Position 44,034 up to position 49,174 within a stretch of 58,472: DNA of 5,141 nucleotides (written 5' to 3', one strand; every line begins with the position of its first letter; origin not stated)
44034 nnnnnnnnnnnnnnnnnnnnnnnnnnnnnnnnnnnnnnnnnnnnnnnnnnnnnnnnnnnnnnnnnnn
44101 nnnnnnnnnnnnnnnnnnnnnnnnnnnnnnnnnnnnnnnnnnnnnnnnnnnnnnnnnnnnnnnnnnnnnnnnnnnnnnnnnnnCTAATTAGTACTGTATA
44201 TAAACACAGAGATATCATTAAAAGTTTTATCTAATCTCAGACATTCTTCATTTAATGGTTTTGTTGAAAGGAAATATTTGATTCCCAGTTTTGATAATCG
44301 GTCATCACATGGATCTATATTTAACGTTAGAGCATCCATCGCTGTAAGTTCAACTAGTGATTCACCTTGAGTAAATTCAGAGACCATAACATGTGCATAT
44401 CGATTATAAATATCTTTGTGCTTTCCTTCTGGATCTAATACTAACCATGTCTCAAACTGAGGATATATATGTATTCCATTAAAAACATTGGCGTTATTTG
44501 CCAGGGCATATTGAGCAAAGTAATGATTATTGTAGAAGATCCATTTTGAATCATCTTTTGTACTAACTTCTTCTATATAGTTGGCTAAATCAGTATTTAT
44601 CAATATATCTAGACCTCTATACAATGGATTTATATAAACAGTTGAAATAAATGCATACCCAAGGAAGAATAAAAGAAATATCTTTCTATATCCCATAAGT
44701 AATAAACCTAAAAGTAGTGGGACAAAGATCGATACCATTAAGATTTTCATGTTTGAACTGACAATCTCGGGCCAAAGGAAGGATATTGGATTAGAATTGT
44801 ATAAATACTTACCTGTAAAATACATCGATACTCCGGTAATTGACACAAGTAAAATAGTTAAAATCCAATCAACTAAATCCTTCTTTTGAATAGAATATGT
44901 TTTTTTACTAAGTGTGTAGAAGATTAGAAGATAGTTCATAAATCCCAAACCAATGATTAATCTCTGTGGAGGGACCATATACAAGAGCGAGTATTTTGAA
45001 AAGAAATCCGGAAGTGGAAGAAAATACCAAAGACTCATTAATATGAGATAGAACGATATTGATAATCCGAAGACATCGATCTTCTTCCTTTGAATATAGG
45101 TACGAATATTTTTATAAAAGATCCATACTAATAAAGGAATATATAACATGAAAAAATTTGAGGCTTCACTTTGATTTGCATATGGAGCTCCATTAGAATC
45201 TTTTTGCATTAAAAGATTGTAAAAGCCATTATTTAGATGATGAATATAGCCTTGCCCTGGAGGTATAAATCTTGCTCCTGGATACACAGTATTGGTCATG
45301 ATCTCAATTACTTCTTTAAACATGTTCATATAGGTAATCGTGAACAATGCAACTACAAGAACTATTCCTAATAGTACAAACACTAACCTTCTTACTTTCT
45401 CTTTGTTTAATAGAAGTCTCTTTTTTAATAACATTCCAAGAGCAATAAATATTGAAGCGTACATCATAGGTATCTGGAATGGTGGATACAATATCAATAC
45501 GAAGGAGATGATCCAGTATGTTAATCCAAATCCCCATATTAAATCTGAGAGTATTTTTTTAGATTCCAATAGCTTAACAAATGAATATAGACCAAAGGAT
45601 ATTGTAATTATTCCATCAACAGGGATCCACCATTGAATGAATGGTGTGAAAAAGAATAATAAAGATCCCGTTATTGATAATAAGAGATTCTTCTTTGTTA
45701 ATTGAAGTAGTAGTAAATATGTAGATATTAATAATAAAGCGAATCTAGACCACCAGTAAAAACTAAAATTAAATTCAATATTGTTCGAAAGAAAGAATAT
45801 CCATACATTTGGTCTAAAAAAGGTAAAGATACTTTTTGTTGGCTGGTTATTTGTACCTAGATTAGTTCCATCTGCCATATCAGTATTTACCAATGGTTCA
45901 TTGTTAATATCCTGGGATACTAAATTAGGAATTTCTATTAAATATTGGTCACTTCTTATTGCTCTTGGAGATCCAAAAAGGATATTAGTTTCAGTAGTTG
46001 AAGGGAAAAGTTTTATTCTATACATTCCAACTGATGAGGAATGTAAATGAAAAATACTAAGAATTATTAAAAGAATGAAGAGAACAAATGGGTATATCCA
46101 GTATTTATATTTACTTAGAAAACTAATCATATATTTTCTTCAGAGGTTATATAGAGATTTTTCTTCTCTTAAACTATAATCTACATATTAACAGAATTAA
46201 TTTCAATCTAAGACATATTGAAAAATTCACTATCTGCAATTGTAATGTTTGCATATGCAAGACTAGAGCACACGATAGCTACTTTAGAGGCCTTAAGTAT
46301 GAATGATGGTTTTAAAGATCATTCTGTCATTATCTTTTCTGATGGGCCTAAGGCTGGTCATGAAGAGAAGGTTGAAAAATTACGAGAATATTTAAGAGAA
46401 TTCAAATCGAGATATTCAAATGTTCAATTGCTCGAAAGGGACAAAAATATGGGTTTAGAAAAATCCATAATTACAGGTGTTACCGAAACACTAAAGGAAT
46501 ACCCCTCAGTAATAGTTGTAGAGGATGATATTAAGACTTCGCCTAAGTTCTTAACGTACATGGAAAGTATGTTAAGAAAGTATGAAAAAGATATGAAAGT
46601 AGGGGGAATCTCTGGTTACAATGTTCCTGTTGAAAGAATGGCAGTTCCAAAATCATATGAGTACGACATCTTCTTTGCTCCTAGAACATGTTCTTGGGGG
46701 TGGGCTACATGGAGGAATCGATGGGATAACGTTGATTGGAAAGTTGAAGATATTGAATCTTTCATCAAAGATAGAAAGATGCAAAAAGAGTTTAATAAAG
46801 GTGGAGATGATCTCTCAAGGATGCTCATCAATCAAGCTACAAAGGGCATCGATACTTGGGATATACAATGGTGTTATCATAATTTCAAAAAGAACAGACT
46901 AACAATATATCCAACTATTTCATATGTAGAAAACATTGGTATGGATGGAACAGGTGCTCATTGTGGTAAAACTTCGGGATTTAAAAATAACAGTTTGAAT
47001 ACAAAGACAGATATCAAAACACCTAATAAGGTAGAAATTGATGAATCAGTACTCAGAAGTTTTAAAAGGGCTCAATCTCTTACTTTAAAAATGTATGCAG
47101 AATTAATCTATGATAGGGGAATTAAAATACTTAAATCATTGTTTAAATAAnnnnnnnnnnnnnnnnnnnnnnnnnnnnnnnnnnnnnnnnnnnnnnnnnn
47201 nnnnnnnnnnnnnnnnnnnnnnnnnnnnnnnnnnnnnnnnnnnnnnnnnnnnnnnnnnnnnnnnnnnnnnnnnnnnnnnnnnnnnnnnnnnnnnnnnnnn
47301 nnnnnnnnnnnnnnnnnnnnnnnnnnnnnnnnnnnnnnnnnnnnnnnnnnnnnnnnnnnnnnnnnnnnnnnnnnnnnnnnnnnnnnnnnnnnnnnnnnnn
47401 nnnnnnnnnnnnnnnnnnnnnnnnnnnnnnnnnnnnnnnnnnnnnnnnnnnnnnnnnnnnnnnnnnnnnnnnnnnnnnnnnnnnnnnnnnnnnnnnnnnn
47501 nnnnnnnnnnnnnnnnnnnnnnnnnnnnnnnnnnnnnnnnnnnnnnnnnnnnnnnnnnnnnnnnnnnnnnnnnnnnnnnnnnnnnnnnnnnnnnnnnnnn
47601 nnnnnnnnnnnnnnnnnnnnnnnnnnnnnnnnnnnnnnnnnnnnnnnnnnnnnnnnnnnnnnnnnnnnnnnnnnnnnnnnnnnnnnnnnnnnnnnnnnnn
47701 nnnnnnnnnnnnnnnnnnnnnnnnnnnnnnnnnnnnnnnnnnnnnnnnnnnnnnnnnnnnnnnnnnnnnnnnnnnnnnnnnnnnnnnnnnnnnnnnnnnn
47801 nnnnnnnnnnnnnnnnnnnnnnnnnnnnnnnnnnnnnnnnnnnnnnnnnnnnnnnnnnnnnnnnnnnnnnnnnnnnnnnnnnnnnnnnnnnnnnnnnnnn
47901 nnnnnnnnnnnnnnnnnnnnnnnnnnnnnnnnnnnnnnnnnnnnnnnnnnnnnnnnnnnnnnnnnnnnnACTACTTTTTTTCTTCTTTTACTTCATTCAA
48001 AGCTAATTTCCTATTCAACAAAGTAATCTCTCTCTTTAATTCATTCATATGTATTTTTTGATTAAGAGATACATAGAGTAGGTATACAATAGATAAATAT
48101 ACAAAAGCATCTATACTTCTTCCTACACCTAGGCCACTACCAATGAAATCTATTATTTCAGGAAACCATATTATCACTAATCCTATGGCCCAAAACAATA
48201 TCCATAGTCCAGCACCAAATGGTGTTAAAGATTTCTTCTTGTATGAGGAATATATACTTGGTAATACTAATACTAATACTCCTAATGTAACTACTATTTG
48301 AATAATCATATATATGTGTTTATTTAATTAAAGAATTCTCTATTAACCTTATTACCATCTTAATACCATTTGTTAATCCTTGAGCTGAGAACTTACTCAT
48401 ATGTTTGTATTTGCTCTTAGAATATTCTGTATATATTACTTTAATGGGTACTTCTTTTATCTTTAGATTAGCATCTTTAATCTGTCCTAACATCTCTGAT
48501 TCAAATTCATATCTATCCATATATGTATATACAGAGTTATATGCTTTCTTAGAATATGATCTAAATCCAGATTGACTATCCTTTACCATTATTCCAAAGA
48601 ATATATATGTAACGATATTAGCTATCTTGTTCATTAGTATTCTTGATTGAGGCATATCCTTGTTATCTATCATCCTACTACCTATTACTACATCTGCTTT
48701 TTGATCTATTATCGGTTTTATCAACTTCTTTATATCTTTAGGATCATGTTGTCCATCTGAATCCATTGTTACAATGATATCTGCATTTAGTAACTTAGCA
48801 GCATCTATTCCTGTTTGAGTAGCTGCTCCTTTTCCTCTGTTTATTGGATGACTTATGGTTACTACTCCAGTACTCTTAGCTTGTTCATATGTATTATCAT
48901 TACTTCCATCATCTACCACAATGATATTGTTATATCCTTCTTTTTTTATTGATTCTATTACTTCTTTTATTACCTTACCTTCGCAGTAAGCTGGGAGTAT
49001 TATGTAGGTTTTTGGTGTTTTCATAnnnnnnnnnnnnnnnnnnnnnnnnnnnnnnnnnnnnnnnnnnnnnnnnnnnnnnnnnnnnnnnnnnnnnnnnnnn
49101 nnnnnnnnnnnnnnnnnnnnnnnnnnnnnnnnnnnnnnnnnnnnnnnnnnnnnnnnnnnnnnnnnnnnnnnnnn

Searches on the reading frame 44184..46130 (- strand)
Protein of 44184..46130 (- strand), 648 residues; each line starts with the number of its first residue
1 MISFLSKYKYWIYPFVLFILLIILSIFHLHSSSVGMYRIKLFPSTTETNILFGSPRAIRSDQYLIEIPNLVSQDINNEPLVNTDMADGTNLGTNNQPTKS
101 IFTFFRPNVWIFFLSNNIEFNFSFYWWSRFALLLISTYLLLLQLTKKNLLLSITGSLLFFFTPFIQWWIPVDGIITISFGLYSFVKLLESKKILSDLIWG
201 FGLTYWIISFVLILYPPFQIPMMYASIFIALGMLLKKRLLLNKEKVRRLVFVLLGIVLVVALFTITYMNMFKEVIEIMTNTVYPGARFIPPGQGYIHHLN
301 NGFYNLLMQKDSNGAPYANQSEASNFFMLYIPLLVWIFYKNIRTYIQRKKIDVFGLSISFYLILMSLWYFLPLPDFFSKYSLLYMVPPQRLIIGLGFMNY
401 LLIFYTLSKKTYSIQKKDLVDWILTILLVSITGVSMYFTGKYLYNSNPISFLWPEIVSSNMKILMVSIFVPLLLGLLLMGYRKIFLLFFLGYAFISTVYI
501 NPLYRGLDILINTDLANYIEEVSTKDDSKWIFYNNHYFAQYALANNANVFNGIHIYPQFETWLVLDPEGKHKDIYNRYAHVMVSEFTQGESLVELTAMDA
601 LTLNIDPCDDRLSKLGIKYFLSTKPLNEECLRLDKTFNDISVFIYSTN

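Call 25: search_protein_families(library=ncbifam, proteins=[window:44184-46130:-], max_evalue=0.01)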
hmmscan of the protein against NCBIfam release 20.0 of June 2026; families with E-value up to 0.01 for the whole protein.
window:44184-46130:- (648 aa): 1 family
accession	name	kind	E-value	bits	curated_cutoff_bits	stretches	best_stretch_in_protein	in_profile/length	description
NF010820.0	PRK14224.1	equivalog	0.0064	16.4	105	1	380-436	58-113/126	fluoride efflux transporter CrcB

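Call 112: search_protein_families(library=pfam, proteins=[window:44184-46130:-], max_evalue=0.0001)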
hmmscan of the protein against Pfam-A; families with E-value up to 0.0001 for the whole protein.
window:44184-46130:- (648 aa): 2 families
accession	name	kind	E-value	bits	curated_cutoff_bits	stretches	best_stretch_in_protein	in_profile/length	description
PF24677.1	DUF7657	-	6.8e-88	295.5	26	1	15-408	5-400/401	Domain of unknown function (DUF7657)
PF24672.1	DUF7654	-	3.3e-32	111.6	27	1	512-646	4-140/145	Domain of unknown function (DUF7654)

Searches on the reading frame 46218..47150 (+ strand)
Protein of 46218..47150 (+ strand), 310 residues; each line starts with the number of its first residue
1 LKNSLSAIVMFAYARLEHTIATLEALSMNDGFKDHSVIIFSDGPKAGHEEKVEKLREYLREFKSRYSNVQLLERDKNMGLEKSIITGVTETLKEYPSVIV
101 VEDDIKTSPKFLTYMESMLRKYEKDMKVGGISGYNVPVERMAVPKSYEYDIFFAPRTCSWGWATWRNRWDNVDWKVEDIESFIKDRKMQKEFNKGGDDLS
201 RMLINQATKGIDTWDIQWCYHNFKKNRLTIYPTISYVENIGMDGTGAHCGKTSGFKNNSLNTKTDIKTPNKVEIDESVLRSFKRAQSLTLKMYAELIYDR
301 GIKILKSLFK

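Call 112: search_protein_families(library=pfam, proteins=[window:46218-47150:+], max_evalue=0.0001)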
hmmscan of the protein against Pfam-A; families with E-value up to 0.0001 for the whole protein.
window:46218-47150:+ (310 aa): 2 families
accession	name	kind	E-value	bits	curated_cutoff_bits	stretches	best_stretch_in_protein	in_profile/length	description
PF03071.21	GNT-I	-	5.4e-07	29.2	25.4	1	93-175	190-272/434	GNT-I family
PF00535.33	Glycos_transf_2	-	1.2e-06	28.9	23.3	1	8-146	2-130/168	Glycosyl transferase family 2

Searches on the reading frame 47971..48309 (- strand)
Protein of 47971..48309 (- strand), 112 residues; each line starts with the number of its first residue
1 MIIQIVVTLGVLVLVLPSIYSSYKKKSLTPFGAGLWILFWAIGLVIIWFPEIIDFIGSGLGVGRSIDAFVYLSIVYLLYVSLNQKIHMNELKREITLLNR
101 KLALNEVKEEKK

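Call 112: search_protein_families(library=pfam, proteins=[window:47971-48309:-], max_evalue=0.0001)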
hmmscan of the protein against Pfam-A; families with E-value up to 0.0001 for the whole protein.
window:47971-48309:- (112 aa): 1 family
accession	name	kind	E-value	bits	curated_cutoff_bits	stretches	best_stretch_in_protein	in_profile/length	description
PF10066.14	DUF2304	-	1.7e-20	73.7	25.5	1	3-106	2-104/106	Uncharacterized conserved protein (DUF2304)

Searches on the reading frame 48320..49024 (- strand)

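Call 112: search_protein_families(library=pfam, proteins=[window:48320-49024:-], max_evalue=0.0001)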
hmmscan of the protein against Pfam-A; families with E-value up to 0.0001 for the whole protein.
window:48320-49024:- (234 aa): 2 families
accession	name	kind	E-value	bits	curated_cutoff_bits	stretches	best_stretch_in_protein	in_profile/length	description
PF00535.33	Glycos_transf_2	-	5.6e-28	98.4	23.3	1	8-162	2-164/168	Glycosyl transferase family 2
PF13641.12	Glyco_tranf_2_3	-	4.8e-06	27.2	27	1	4-123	1-129/230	Glycosyltransferase like family 2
